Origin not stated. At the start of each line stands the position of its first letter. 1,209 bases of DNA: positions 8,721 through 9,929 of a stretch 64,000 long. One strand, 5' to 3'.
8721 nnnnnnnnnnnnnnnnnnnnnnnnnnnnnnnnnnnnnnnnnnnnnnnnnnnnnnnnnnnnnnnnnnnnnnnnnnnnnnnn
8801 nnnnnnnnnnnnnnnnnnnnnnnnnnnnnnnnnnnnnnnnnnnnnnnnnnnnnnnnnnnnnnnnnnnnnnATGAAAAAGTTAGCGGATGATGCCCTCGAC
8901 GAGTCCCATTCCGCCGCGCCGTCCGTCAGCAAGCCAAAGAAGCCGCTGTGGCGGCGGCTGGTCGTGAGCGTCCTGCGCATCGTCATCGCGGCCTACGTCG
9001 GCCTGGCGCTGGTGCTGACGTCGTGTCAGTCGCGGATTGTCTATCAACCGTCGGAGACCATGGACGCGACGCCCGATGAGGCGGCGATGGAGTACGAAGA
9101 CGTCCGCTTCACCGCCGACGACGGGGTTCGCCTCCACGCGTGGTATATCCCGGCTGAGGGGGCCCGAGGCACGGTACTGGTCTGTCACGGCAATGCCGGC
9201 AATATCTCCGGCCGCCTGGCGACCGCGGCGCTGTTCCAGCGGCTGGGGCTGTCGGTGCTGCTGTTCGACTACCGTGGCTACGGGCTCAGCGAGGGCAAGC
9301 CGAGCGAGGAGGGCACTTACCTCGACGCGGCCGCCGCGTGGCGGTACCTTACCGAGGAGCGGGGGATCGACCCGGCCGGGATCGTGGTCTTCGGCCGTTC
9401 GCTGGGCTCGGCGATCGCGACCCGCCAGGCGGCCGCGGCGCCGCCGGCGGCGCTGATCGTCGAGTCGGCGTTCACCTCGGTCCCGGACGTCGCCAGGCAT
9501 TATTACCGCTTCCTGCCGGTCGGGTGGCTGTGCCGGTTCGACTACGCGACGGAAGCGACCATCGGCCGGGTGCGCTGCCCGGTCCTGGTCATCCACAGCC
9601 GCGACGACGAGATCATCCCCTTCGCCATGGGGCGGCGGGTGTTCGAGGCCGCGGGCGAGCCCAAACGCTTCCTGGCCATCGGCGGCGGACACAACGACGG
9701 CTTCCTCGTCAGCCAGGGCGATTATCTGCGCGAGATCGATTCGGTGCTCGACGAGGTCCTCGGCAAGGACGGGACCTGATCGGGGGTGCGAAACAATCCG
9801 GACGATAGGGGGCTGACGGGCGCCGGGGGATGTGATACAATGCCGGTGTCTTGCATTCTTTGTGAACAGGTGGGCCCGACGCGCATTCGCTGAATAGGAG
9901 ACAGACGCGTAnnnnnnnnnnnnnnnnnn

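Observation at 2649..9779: TetR-headed, fully translationally coupled six-gene lysophospholipid recycling operon that includes a CPBP protease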

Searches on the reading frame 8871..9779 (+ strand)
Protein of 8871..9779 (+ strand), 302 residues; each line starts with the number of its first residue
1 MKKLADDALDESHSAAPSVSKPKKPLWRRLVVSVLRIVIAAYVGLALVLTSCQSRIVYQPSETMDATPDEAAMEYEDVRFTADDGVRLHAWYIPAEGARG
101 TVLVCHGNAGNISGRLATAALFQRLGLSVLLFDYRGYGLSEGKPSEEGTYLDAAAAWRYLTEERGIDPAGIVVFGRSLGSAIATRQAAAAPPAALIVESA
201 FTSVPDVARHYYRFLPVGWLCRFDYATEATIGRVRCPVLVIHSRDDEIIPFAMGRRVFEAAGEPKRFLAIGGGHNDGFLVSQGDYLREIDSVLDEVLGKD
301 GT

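Call 5: search_protein_families(library=pfam, proteins=[window:8871-9779:+], max_evalue=0.01)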
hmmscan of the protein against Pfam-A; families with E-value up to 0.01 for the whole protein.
window:8871-9779:+ (302 aa): 7 families
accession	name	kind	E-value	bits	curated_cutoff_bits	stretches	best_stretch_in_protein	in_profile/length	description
PF12146.15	Hydrolase_4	-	5.2e-16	59.1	27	1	98-206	3-115/239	Serine aminopeptidase, S33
PF00561.26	Abhydrolase_1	-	2.2e-11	44.3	25.8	1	101-200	2-102/245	alpha/beta hydrolase fold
PF12697.13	Abhydrolase_6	-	6.8e-10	40.4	26.3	1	102-206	1-100/217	Alpha/beta hydrolase family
PF00326.27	Peptidase_S9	-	0.00095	19.2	22.6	0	147-260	42-169/213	Prolyl oligopeptidase family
PF05448.18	AXE1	-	0.0012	18.1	21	0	75-141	56-125/321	Acetyl xylan esterase (AXE1)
PF07859.19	Abhydrolase_3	-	0.004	17.4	25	1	149-190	48-92/210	alpha/beta hydrolase fold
PF05677.18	DUF818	-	0.0044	16.5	20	1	123-246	168-301/365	Chlamydia CHLPS protein (DUF818)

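Call 6: search_protein_families(library=ncbifam, proteins=[window:8871-9779:+], max_evalue=0.01)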
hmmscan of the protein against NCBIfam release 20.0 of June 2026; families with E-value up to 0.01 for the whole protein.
window:8871-9779:+ (302 aa): 17 families
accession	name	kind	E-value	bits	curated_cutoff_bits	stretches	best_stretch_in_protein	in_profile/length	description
NF047920.1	lactonase_UilS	equivalog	3.7e-13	49.8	400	2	96-196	21-125/285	UilS family quorum-quenching N-acyl-homoserine lactonase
NF011457.0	PRK14875.1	equivalog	8.7e-08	31.5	307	1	61-191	105-220/372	acetoin dehydrogenase dihydrolipoyllysine-residue acetyltransferase subunit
NF042907.1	CPn0927_CPn0928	subfamily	1.7e-06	27.2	200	1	68-184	99-224/357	CPn0927/CPn0928 family alpha/beta hydrolase fold protein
TIGR03611.1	RutD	equivalog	3.4e-05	23.3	238.5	1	225-275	188-238/258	pyrimidine utilization protein D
NF051488.1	bifunc_PcaDC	exception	3.8e-05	23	390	0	124-192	38-101/375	bifunctional 3-oxoadipate enol-lactonase/4-carboxymuconolactone decarboxylase PcaDC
NF045632.1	hydroxlase_HsaD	equivalog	4.1e-05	22.7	400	1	76-191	12-126/290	4,5:9,10-diseco-3-hydroxy-5,9,17-trioxoandrosta-1(10),2-diene-4-oate hydrolase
NF002873.0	PRK03204.1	equivalog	0.00034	20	466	1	64-184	3-116/286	haloalkane dehalogenase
NF058544.1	IVPilMotSglTMyx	equivalog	0.00052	19.9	300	0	123-197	60-135/210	type IV pili motility protein SglT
TIGR03056.1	bchO_mg_che_rel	equivalog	0.0013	17.8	172.55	1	88-209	15-138/278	alpha/beta fold hydrolase BchO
NF045948.1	ProImpepThrmp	equivalog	0.0017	17.9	500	1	84-213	10-141/291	proline iminopeptidase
NF058651.1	GESAG_HSLs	subfamily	0.0019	17.3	430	1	83-184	51-151/296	GESAG motif subfamily hormone-sensitive lipase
TIGR02427.1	protocat_pcaD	equivalog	0.002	17.5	255.85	0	127-191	40-101/251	3-oxoadipate enol-lactonase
TIGR03100.1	hydr1_PEP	hypoth_equivalog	0.004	16.5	168.45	1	100-177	28-108/274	hydrolase 1, exosortase A system-associated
NF051487.1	bifunc_PcaCD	exception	0.0048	16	430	0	126-212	198-283/413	bifunctional 4-carboxymuconolactone decarboxylase/3-oxoadipate enol-lactonase PcaCD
NF050089.1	i_nPHAscl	equivalog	0.007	15.5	300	0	230-269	225-264/288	intracellular short-chain-length polyhydroxyalkanoate depolymerase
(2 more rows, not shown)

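Call 48: search_solved_structures(query=window:8871-9779:+, max_evalue=0.0001)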
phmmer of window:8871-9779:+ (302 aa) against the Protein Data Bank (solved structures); distinct sequences matched with E-value up to 0.0001: 16.
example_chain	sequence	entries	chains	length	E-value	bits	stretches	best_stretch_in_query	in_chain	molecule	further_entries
6imp_A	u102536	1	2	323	5.5e-14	55.3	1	101-190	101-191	RTX toxin RtxA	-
6ii2_A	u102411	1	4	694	1.9e-13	53.6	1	101-190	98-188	Putative RTX-toxin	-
7qjm_A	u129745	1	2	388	7.8e-12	48.3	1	119-190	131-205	alpha/beta-hydrolase (202)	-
5g59_A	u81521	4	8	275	3.3e-10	42.9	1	57-188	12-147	ESTERASE | Uncharacterized protein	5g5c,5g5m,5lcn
5cml_A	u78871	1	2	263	2.9e-07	33.3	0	111-271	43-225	OsmC family protein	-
9pjb_A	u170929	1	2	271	4.3e-07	32.7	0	103-189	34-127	MHETase MHT043-5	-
6lzh_A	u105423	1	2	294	7e-07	32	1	74-198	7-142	GrgF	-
9pir_A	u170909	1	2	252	2e-06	30.5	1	84-190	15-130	Alpha/beta fold hydrolase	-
9pid_A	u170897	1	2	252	2.3e-06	30.3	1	84-190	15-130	Alpha/beta fold hydrolase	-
8b4u_A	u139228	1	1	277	2.4e-06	30.2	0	102-259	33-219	Alpha/beta hydrolase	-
9pic_A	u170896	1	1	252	2.7e-06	30.1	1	84-190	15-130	Alpha/beta fold hydrolase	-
4fbl_A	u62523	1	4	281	3.6e-06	29.7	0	221-267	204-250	LipS lipolytic enzyme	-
4fbm_A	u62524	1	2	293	4.2e-06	29.5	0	221-267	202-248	LipS lipolytic enzyme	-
9w30_A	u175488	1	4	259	3.2e-05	26.6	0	100-185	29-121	Alpha/beta superfamily hydrolase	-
3trd_A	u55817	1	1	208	7.2e-05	25.4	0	102-269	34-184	Alpha/beta hydrolase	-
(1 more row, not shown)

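Call 79: search_protein_families(library=padloc, proteins=[window:8871-9779:+], max_evalue=0.001)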
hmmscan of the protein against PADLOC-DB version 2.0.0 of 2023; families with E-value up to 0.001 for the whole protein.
window:8871-9779:+ (302 aa): 0 families
